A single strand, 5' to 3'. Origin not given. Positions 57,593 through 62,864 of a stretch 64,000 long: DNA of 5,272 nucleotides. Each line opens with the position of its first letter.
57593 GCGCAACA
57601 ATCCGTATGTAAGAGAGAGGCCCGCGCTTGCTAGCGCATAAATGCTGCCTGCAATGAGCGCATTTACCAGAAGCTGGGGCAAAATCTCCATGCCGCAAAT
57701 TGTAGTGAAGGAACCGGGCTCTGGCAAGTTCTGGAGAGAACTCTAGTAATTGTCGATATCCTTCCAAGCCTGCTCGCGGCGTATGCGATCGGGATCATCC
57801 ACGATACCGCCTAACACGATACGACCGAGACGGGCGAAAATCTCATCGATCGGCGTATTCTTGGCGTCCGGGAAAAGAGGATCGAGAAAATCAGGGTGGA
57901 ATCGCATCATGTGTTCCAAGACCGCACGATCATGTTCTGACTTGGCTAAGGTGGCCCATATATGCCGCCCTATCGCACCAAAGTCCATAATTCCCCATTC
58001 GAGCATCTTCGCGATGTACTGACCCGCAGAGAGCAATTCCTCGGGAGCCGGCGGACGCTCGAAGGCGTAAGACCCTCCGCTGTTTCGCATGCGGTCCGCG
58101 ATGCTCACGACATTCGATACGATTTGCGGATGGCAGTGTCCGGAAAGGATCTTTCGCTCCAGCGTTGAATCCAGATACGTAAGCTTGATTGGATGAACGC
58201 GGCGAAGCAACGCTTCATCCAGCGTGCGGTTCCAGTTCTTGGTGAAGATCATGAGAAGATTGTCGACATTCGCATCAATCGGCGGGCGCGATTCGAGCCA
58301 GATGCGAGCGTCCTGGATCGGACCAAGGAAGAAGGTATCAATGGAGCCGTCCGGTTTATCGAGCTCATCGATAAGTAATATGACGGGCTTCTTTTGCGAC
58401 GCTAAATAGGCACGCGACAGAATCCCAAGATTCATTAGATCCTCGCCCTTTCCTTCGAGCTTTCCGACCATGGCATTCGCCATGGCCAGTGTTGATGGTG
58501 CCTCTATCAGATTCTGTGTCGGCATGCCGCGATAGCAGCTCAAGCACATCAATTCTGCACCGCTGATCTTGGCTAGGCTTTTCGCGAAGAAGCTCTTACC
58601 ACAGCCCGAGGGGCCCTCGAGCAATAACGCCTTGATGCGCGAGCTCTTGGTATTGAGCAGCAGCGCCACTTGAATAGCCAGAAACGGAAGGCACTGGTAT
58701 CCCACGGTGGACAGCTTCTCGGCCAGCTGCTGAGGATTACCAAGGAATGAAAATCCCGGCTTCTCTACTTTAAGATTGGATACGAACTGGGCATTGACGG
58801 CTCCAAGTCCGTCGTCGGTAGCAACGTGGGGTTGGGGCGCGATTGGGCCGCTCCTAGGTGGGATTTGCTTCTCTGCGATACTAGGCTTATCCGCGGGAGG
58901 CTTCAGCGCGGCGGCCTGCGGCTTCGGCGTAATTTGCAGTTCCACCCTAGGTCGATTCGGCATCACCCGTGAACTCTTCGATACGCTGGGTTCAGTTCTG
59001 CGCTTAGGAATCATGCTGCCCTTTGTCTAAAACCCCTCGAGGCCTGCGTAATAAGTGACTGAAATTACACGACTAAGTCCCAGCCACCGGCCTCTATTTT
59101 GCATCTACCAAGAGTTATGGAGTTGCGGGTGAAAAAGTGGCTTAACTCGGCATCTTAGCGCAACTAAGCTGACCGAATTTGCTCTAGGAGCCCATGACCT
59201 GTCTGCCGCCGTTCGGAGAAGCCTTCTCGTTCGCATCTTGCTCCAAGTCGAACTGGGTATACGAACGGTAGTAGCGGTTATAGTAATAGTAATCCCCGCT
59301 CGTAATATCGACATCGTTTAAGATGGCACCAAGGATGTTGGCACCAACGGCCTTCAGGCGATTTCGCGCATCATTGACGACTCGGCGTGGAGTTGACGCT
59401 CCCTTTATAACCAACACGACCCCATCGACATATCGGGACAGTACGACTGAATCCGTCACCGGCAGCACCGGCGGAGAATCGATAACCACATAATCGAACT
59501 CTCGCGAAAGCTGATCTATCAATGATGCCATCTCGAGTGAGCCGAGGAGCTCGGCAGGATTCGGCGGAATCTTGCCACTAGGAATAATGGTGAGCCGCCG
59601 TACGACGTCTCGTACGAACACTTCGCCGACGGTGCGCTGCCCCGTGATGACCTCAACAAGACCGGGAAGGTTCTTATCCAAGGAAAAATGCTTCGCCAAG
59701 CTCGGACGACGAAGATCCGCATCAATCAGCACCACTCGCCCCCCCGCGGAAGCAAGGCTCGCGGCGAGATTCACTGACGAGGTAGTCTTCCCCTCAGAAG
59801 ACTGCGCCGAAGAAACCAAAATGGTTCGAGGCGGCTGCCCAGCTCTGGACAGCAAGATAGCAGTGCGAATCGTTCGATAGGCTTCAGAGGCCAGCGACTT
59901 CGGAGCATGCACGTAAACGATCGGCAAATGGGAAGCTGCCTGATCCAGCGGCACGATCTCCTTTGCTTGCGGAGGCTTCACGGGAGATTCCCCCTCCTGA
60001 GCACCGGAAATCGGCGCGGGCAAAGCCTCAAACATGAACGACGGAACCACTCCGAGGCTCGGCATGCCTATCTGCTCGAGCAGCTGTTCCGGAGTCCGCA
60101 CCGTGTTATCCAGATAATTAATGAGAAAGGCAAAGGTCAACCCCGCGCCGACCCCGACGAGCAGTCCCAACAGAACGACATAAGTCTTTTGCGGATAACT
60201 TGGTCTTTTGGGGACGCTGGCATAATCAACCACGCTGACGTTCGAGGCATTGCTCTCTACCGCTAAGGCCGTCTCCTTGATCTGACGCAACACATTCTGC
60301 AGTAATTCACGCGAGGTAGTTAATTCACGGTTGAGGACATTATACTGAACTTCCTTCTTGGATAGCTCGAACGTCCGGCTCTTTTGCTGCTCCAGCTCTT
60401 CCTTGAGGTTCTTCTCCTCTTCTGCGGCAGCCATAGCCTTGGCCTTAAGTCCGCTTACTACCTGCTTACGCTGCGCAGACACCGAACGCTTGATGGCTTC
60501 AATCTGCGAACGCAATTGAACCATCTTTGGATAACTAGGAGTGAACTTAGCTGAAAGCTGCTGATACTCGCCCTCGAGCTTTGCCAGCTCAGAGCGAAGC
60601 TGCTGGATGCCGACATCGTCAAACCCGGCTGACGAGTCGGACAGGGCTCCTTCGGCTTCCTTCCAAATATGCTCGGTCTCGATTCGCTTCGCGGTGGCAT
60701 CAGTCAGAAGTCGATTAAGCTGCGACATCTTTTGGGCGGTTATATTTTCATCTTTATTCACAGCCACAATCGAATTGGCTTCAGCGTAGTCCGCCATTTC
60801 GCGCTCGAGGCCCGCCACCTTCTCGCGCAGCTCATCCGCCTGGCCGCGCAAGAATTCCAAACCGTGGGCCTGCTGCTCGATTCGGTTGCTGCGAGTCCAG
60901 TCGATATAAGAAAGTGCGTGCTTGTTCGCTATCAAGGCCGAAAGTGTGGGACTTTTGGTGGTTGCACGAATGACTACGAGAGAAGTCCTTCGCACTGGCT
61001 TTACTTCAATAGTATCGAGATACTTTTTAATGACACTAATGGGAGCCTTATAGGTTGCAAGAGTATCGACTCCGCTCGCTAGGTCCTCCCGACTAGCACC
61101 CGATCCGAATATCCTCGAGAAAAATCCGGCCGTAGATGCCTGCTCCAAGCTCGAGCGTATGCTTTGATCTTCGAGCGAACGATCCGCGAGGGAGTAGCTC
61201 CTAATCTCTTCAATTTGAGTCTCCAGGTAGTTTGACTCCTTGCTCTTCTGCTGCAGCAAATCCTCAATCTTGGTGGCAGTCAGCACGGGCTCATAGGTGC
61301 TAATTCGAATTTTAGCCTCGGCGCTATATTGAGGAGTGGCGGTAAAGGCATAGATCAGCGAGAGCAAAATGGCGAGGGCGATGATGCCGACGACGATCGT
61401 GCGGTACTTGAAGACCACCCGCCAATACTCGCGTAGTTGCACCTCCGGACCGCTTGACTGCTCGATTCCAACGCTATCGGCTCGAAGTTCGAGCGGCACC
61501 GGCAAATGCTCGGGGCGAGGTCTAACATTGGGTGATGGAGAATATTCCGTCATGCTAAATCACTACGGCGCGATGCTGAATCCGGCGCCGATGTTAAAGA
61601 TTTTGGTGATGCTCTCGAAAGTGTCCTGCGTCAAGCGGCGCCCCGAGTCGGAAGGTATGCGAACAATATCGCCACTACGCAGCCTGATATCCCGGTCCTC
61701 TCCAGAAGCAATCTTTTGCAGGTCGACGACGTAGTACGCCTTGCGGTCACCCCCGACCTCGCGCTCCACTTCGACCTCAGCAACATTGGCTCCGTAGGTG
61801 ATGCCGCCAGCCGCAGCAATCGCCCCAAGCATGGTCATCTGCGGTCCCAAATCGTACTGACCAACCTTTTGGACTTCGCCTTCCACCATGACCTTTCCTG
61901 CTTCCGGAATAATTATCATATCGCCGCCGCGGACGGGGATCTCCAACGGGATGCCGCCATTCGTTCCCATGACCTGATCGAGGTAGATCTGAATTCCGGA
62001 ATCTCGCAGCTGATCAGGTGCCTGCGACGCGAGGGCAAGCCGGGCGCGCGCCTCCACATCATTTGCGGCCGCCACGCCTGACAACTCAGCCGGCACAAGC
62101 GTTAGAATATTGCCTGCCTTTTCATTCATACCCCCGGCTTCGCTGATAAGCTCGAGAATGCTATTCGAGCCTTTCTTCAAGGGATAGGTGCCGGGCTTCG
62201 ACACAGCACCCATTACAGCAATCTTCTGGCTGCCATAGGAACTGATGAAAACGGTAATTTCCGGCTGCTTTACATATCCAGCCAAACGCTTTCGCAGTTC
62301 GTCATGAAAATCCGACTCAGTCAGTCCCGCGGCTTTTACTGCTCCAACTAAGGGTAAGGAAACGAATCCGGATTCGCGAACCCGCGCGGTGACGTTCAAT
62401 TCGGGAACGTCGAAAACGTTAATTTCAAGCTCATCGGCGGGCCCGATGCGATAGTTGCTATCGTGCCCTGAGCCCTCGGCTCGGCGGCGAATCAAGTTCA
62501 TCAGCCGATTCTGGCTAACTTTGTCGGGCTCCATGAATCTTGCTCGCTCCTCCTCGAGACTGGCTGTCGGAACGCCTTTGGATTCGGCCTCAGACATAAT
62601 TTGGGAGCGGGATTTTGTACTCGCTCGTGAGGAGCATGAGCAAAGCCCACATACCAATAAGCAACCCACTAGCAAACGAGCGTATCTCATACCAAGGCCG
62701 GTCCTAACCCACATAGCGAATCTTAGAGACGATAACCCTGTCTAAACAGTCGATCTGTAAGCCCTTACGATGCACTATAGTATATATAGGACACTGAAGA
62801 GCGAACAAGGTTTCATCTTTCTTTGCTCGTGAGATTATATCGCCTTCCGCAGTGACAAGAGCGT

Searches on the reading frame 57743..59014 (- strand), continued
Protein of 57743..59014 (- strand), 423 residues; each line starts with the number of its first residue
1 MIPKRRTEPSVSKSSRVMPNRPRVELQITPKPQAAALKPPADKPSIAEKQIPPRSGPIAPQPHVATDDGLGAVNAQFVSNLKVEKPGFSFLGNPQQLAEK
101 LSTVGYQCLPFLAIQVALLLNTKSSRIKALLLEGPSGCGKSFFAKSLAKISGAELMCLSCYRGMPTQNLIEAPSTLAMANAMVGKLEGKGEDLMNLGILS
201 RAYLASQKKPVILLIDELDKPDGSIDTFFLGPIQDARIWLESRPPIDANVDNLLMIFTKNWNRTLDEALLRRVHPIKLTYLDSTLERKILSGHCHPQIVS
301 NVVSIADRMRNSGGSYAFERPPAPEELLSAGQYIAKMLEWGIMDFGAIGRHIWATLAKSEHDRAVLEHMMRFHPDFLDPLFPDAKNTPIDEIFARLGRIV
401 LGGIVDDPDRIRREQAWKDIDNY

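Call 66: search_solved_structures(query=A2, max_evalue=1)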
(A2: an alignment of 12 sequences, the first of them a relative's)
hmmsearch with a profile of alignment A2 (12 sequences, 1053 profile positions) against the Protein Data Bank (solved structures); distinct sequences matched with E-value up to 1: 29.
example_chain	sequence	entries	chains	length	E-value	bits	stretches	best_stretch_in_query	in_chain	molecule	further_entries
1ann_A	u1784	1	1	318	0.0011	20.1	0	455-514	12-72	ANNEXIN IV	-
1i4a_A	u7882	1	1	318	0.0012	20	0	455-514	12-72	ANNEXIN IV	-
1aow_A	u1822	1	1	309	0.0013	19.8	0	456-514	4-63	ANNEXIN IV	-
2zoc_A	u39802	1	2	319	0.0037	18.4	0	455-514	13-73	Annexin A4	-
9ga6_A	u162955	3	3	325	0.004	18.2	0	455-514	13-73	Annexin A4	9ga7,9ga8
1yii_A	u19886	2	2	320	0.074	14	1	454-514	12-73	Annexin A5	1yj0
1ala_A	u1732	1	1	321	0.075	14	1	454-514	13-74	ANNEXIN V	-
1bc3_A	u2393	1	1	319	0.089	13.8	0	479-509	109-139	ANNEXIN V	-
1bc1_A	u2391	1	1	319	0.09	13.8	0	479-509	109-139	ANNEXIN V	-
1w45_A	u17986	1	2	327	0.096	13.7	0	478-511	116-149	ANNEXIN A8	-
1bcy_A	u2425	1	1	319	0.1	13.6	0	479-509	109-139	ANNEXIN V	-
2zhi_A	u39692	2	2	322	0.12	13.4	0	478-509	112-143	Annexin A4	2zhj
1n44_A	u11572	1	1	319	0.12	13.3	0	478-509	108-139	Annexin V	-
1w3w_A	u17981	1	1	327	0.12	13.3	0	478-511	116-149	ANNEXIN A8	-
1bcz_A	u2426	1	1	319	0.13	13.3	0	478-509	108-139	ANNEXIN V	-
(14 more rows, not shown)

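Call 77: list_cluster_members(proteins=[P0074, P0121])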
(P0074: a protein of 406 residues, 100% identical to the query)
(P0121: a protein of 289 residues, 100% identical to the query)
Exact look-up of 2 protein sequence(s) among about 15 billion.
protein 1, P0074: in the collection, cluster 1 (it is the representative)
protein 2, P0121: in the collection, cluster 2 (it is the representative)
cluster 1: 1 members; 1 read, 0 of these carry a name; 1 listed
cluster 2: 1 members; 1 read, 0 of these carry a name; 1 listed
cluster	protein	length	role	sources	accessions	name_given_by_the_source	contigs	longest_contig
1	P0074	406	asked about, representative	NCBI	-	-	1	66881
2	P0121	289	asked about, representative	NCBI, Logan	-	-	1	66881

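Call 78: find_encoding_contigs(protein=P0074, flank=10000, max_places=2)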
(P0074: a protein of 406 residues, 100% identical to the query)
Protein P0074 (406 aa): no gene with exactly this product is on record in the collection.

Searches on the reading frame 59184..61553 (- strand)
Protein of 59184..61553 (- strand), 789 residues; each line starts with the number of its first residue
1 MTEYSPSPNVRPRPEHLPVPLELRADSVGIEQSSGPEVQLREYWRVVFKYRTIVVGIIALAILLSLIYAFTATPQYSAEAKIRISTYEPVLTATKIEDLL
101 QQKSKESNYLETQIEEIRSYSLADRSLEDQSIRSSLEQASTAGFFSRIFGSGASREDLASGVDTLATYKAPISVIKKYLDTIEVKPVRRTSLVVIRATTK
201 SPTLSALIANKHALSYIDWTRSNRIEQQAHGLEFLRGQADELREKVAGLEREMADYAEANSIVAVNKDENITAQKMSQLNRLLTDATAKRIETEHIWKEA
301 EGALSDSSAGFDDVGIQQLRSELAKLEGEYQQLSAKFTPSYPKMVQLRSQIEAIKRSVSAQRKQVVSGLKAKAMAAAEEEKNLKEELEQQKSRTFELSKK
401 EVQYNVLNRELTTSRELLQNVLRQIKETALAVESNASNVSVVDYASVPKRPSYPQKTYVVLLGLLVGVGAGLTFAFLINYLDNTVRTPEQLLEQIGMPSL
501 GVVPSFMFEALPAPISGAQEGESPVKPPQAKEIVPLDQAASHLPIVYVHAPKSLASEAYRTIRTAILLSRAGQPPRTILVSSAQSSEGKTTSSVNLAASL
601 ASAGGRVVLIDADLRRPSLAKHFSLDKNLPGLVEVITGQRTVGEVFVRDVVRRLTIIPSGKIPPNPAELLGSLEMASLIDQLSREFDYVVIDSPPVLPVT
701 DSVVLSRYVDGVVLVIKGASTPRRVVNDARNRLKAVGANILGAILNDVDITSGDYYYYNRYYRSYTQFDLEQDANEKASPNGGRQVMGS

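Call 3: search_protein_families(library=pfam, proteins=[window:59184-61553:-], max_evalue=0.01)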
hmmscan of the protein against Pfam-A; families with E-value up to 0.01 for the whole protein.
window:59184-61553:- (789 aa): 7 families
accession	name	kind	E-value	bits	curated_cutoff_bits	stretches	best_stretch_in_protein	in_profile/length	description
PF13614.12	AAA_31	-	2e-14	54.4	27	1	577-706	3-138/177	AAA domain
PF13807.11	GNVR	-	2.6e-11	43.7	27.7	1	407-477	9-79/82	G-rich domain on putative tyrosine kinase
PF02706.20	Wzz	-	2.8e-10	40.8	25.5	1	37-124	2-85/91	Chain length determinant protein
PF01656.29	CbiA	-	1.2e-09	38.6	25.4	1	578-750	1-85/125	CobQ/CobB/MinD/ParA nucleotide binding domain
PF10609.15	ParA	-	6.3e-09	36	27.1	1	576-746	4-173/246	NUBPL iron-transfer P-loop NTPase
PF09140.17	MipZ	-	2.5e-05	24.1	20.7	1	578-694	3-108/262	ATPase MipZ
PF07015.17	VirC1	-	0.0088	15.8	24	0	579-618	5-44/231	VirC1 protein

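Call 4: search_protein_families(library=ncbifam, proteins=[window:59184-61553:-], max_evalue=0.001)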
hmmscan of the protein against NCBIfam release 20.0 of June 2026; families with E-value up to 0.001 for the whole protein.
window:59184-61553:- (789 aa): 18 families
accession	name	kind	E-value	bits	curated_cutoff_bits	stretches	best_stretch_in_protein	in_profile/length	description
TIGR01005.1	eps_transp_fam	subfamily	6.5e-87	292.4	411.7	1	37-766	3-740/754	exopolysaccharide transport protein family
TIGR01007.1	eps_fam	subfamily_domain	2.7e-57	193.6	108.05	1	557-761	1-203/204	polysaccharide biosynthesis tyrosine autokinase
NF008568.0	PRK11519.1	equivalog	2.1e-54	184.9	1068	2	377-765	345-715/720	tyrosine-protein kinase Wzc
NF007350.0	PRK09841.1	equivalog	5.2e-49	167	1248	1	381-765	349-722/726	tyrosine-protein kinase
TIGR03017.1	EpsF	equivalog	1.4e-46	159.1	422.75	1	46-503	9-443/444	chain length determinant protein EpsF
TIGR03018.1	pepcterm_TyrKin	hypoth_equivalog_domain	1.2e-42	145.7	230.65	1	545-746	1-207/207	XrtA-associated tyrosine autokinase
TIGR03007.1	pepcterm_ChnLen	equivalog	1e-33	116.3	278.85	1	169-506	100-463/498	XrtA system polysaccharide chain length determinant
TIGR03029.1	EpsG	equivalog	6.8e-31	107.4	313.8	1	544-747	72-274/274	chain length determinant protein tyrosine kinase EpsG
TIGR01968.1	minD_bact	equivalog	4.2e-13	49.2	212.9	1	577-695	3-121/261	septum site-determining protein MinD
TIGR01969.1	minD_arch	subfamily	5.4e-12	45.4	201.75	1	576-751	1-173/251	cell division ATPase MinD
TIGR01006.1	polys_exp_MPA1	subfamily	9e-11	41.6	296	1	386-506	105-224/226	CspC family polysaccharide chain length determinant protein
NF041546.1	ParA_partition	equivalog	8.3e-09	35.3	180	1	588-616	12-40/203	ParA family partition ATPase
NF008079.0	PRK10818.1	equivalog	4.9e-08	32.6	508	1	576-698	3-126/270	septum site-determining protein MinD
NF047398.1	AAA_KGGVGR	domain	2.3e-07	31.3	90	1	588-644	15-73/190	KGGVGR-motif variant AAA ATPase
NF041136.1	MrpORP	equivalog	8.7e-07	28.5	450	1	577-636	7-67/365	iron-sulfur cluster carrier protein MrpORP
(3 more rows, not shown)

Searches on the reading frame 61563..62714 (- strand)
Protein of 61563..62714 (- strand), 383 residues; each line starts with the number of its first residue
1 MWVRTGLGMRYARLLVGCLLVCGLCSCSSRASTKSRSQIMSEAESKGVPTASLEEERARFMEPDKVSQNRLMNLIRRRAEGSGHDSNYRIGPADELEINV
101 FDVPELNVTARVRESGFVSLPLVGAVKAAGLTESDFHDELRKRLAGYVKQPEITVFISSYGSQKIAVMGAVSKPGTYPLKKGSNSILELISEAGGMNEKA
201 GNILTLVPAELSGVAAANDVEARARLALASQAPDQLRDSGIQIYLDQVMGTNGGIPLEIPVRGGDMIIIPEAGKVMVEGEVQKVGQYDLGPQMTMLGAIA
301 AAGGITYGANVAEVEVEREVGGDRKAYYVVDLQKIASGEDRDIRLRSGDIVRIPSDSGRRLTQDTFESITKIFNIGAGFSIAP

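Call 3: search_protein_families(library=pfam, proteins=[window:61563-62714:-], max_evalue=0.01)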
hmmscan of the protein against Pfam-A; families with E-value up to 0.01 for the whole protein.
window:61563-62714:- (383 aa): 3 families
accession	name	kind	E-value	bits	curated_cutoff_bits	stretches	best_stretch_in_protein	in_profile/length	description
PF02563.21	Poly_export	-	4.2e-25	88.2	28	1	85-157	4-76/77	Polysaccharide biosynthesis/export protein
PF22461.2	SLBB_2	-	9.6e-20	70.9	27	2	274-353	2-79/79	SLBB domain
PF10531.15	SLBB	-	6e-14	52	27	2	165-201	2-37/55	SLBB domain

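Call 4: search_protein_families(library=ncbifam, proteins=[window:61563-62714:-], max_evalue=0.001)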
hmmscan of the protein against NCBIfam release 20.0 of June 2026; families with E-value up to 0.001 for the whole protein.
window:61563-62714:- (383 aa): 5 families
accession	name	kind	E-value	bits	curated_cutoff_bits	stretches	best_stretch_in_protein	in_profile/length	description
TIGR03027.2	pepcterm_export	equivalog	6.4e-35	120.3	180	2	87-201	2-119/169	XrtA/PEP-CTERM system exopolysaccharide export protein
TIGR03028.1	EpsE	equivalog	1.2e-33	116.4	262.65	2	87-243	1-157/239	polysaccharide export protein EpsE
NF041843.1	EpsY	equivalog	7e-29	100.5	320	2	83-200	48-164/211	exopolysaccharide export protein EpsY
NF011658.0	PRK15078.1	subfamily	1.8e-23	82.9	333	2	82-200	79-208/380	polysaccharide export protein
NF011722.0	PRK15175.1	equivalog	2.2e-07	30.1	456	1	112-204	107-198/355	Vi polysaccharide ABC transporter protein VexA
